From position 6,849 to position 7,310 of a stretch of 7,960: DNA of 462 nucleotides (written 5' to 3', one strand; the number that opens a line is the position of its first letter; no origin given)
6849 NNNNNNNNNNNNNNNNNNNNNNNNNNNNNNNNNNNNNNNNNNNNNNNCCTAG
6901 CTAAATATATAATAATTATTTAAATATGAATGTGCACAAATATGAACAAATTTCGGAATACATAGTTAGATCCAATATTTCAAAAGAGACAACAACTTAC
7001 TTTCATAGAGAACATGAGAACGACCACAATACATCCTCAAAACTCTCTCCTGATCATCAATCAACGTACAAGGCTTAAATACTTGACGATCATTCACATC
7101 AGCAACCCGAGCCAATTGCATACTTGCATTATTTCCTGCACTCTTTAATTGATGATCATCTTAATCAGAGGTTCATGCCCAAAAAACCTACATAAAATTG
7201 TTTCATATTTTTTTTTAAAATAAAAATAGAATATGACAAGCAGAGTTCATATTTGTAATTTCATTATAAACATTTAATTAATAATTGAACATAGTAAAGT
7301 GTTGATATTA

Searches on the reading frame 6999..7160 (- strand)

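Call 45: search_protein_families(library=pfam, proteins=[window:6999-7160:-], max_evalue=0.1)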
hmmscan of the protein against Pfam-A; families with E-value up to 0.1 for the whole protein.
seq(54 aa): 3 families
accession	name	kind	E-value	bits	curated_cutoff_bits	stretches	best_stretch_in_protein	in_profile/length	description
PF00415.24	RCC1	-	0.019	16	21.7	1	8-51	7-48/50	Regulator of chromosome condensation (RCC1) repeat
PF25390.1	WD40_RLD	-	0.044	13.5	150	1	3-51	317-362/363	RCC1-like domain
PF18777.7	CRM1_repeat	-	0.058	13.4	29.5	1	12-31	6-25/37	Chromosome region maintenance or exportin repeat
